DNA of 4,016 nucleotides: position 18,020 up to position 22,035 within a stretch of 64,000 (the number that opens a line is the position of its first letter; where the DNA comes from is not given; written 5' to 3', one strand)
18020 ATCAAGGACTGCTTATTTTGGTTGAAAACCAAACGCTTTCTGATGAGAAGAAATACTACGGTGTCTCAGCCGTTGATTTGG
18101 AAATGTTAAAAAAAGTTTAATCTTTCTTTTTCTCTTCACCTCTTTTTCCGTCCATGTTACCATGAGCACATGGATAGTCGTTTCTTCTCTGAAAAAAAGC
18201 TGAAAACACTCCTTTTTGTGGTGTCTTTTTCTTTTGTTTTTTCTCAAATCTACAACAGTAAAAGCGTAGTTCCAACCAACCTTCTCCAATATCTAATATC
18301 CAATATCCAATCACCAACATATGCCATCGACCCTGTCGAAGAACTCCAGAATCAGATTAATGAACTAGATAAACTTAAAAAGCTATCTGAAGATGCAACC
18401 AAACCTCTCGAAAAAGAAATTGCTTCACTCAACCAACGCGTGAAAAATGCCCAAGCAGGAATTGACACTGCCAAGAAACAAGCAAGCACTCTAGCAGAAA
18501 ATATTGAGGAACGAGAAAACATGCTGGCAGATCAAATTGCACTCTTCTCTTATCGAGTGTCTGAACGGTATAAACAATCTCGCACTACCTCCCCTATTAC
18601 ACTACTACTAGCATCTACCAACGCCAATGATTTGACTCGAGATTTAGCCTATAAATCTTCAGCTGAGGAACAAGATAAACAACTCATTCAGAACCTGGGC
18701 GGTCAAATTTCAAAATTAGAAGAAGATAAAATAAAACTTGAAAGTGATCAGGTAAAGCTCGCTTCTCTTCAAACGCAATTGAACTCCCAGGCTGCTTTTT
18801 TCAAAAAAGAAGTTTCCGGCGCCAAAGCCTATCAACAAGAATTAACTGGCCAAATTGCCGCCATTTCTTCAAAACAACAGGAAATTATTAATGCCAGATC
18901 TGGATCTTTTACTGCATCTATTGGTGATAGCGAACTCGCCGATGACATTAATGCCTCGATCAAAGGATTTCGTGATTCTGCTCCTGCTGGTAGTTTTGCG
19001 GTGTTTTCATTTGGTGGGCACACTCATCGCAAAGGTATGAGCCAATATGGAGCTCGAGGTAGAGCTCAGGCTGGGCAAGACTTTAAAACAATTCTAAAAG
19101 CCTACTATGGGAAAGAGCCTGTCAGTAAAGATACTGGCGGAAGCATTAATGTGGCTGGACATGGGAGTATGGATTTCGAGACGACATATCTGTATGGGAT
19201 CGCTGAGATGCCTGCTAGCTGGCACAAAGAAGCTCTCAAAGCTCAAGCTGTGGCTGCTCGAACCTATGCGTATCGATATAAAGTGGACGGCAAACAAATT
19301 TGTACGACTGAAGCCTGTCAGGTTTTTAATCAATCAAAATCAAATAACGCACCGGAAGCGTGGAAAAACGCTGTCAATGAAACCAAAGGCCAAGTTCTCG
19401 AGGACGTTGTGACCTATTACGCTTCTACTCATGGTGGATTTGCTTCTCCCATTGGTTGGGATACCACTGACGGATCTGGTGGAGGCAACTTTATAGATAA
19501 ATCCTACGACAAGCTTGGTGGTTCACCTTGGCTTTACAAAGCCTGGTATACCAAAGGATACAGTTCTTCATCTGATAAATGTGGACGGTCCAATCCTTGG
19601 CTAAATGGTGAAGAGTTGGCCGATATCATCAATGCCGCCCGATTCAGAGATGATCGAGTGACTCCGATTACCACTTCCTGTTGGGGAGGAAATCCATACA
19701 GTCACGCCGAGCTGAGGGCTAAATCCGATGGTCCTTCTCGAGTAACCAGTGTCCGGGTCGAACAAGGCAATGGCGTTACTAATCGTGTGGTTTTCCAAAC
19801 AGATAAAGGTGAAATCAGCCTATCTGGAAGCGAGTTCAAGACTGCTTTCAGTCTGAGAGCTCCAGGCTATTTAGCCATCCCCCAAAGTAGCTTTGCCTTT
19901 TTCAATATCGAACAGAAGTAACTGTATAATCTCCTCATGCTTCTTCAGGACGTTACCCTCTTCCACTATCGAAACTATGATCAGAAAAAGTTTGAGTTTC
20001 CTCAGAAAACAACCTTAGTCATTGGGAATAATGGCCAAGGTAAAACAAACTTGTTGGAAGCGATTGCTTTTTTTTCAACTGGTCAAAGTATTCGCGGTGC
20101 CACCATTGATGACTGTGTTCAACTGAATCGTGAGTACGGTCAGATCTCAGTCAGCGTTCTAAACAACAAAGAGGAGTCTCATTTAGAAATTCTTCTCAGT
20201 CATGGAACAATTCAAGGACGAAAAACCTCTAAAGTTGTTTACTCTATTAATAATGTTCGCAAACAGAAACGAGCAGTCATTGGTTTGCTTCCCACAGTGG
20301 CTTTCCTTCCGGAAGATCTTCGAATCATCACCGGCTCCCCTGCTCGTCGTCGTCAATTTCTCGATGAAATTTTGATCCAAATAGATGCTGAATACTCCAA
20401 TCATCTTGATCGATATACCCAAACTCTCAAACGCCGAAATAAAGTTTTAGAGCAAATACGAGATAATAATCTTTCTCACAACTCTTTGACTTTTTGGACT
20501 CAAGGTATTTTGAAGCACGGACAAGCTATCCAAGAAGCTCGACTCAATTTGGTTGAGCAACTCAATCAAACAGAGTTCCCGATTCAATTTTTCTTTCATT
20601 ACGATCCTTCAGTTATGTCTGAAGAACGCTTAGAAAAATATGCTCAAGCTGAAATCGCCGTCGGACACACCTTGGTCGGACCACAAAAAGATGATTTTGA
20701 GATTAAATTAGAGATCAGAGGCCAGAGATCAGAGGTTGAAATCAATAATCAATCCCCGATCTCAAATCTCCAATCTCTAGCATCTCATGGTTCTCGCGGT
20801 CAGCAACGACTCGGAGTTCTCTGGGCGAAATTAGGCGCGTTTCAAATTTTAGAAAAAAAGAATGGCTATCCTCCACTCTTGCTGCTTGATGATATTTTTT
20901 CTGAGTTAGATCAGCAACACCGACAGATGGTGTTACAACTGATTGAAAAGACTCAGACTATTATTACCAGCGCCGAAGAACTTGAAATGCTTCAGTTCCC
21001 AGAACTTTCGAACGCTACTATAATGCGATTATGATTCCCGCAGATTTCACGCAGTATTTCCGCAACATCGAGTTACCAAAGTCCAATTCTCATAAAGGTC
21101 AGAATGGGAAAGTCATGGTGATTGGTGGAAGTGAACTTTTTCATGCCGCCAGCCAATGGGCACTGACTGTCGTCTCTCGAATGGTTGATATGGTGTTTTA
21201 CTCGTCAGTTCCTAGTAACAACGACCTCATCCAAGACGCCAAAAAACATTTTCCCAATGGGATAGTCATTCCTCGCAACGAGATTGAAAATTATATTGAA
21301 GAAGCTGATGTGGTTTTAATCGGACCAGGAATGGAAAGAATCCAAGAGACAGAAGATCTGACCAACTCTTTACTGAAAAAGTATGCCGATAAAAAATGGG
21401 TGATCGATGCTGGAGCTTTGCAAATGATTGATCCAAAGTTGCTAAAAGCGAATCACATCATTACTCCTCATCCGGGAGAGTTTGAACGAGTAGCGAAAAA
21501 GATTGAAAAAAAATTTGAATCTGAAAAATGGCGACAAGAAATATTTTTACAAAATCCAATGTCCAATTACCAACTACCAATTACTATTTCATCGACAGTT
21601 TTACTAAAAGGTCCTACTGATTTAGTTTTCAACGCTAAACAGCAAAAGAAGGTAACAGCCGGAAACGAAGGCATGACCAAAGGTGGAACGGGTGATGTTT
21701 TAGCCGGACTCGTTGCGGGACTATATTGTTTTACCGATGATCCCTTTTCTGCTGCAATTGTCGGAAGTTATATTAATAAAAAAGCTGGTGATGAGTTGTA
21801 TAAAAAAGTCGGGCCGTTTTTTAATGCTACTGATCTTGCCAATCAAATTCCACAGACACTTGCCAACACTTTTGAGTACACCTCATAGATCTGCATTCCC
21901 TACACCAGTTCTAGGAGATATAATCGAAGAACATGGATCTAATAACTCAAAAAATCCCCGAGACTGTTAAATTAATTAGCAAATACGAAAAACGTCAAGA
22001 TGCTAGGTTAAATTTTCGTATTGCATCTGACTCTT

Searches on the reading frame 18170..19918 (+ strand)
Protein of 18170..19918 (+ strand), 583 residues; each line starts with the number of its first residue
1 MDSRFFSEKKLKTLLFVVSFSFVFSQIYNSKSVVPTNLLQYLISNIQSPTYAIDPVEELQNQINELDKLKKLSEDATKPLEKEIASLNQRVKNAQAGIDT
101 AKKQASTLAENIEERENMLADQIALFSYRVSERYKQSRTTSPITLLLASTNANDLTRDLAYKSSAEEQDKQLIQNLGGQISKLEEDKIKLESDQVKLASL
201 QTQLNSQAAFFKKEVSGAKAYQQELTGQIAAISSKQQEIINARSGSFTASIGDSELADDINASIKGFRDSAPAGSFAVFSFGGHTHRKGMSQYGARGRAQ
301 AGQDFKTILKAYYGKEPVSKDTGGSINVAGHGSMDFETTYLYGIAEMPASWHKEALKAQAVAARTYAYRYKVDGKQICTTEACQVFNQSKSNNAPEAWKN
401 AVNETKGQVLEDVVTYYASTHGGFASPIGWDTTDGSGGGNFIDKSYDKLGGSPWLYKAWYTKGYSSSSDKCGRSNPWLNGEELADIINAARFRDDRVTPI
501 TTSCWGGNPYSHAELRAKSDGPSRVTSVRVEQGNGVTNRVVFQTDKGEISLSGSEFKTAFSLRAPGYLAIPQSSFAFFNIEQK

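Call 75: search_protein_families(library=pfam, proteins=[window:18170-19918:+], max_evalue=0.001)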
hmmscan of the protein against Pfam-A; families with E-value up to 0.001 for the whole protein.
window:18170-19918:+ (583 aa): 2 families
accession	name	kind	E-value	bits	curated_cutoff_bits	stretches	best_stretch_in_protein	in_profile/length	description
PF08486.15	SpoIID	-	1.9e-20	73.7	23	1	339-410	15-95/97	Stage II sporulation protein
PF24627.1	PUMA_CC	-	0.00078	19.8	30.1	1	60-116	14-70/74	PUMA coiled-coil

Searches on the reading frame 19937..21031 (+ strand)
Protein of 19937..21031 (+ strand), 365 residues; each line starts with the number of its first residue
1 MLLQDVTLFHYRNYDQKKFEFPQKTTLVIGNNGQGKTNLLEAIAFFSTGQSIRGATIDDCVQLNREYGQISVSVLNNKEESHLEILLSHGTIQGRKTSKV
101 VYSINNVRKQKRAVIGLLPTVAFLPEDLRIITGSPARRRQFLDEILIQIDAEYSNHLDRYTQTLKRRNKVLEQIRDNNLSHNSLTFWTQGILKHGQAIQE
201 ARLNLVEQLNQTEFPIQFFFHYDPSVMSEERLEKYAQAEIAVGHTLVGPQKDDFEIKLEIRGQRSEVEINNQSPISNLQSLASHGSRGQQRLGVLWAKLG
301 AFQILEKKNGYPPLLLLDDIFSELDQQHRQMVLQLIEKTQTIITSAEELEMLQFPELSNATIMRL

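Call 3: search_protein_families(library=pfam, proteins=[window:19937-21031:+], max_evalue=0.01)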
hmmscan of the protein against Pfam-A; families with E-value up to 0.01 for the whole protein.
window:19937-21031:+ (365 aa): 5 families
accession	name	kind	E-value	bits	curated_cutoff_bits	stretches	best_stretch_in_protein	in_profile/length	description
PF02463.25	SMC_N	-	5e-21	75.6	40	1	3-351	2-202/220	RecF/RecN/SMC N terminal domain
PF13476.12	AAA_23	-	3.1e-09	38.2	27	1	7-178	3-108/201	AAA domain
PF13175.12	AAA_15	-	4.7e-07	30.2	32.1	1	1-69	1-55/374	AAA ATPase domain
PF13555.12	AAA_29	-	7.6e-06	26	27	1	3-45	1-44/61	P-loop containing region of AAA domain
PF13304.12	AAA_21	-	6.5e-05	23.6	27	1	26-47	2-23/304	AAA domain, putative AbiEii toxin, Type IV TA system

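Call 4: search_protein_families(library=ncbifam, proteins=[window:19937-21031:+], max_evalue=0.01)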
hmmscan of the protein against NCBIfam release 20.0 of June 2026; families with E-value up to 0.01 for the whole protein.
window:19937-21031:+ (365 aa): 22 families
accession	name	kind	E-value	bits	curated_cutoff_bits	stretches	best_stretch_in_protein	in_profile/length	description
TIGR00611.2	recf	equivalog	1.5e-74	251.2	172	2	4-259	2-267/339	DNA replication/repair protein RecF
NF010680.0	PRK14079.1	equivalog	8.4e-45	153.3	386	1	3-347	3-327/349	recombination protein F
NF041760.1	PtuA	equivalog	8.4e-08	31.6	500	1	2-99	51-158/524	retron Ec78 anti-phage system effector ATPase PtuA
NF003034.1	PRK03918.1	equivalog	5.8e-07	27.9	700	1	1-82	1-85/878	DNA double-strand break repair ATPase Rad50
NF002572.0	PRK02224.1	equivalog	8.5e-07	27.6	1087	1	1-88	1-88/888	DNA double-strand break repair ATPase Rad50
NF041035.1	Rad50_Halo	equivalog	5.4e-06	25.1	1000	1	1-85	1-85/883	DNA double-strand break repair ATPase Rad50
TIGR01277.1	thiQ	equivalog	2.1e-05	24.2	245.05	0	312-339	147-174/213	thiamine ABC transporter ATP-binding protein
NF002244.0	PRK01156.1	equivalog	3.5e-05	22.1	847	1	1-66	1-65/895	DNA double-strand break repair ATPase Rad50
NF010068.0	PRK13548.1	equivalog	4.4e-05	22.7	261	0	303-338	154-188/261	heme ABC transporter ATP-binding protein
NF008039.0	PRK10771.1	equivalog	6.2e-05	22.5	298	0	309-339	148-175/234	thiamine ABC transporter ATP-binding protein ThiQ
NF045487.1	ASRP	equivalog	0.00012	20.8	300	1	15-185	6-155/593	archaea-specific SMC-related protein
NF007601.2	PRK10247.1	equivalog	0.00027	20.5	292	0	311-340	149-178/204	iron efflux ABC transporter ATP-binding subunit FetA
NF038234.1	retron_eff_Eco8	equivalog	0.00048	18.8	250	1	10-69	10-66/679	retron Eco8 family effector endonuclease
NF041034.1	Rad50_Sulf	equivalog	0.00062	17.7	1000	1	3-79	3-78/872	DNA double-strand break repair ATPase Rad50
TIGR00606.1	rad50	subfamily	0.00084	17.1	453.75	1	11-50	16-55/1311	DNA repair protein Rad50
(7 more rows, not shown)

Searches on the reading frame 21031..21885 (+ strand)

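Call 3: search_protein_families(library=pfam, proteins=[window:21031-21885:+], max_evalue=0.01)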
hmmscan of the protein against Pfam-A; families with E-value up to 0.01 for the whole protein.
window:21031-21885:+ (285 aa): 3 families
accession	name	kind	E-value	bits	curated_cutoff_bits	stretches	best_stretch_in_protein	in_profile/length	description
PF01256.23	Carb_kinase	-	5.8e-40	137.7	27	1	28-274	1-241/242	NAD(P)H-hydrate dehydratase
PF00166.26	Cpn10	-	0.0014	19.1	21.1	0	71-105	17-50/93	Chaperonin 10 Kd subunit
PF02110.20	HK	-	0.0063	16.3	27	1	186-258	151-224/247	Hydroxyethylthiazole kinase family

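Call 4: search_protein_families(library=ncbifam, proteins=[window:21031-21885:+], max_evalue=0.01)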
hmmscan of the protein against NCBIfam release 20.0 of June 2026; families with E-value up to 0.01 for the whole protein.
window:21031-21885:+ (285 aa): 5 families
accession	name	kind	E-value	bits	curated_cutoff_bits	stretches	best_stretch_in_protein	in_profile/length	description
TIGR00196.1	yjeF_cterm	hypoth_equivalog_domain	7.9e-50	169.7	129.85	1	13-277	12-275/277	NAD(P)H-hydrate dehydratase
NF007856.0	PRK10565.1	equivalog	6e-24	84.6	703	1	17-276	246-497/510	bifunctional ADP-dependent NAD(P)H-hydrate dehydratase/NAD(P)H-hydrate epimerase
NF006830.1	PRK09355.1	equivalog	3.8e-06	26.5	180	1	186-260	157-232/263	hydroxyethylthiazole kinase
TIGR00694.1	thiM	equivalog_domain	0.00066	19.3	256.4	1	186-259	151-225/249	hydroxyethylthiazole kinase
NF001533.0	PRK00364.2-4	subfamily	0.0034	17.4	99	0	12-59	27-72/98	co-chaperone GroES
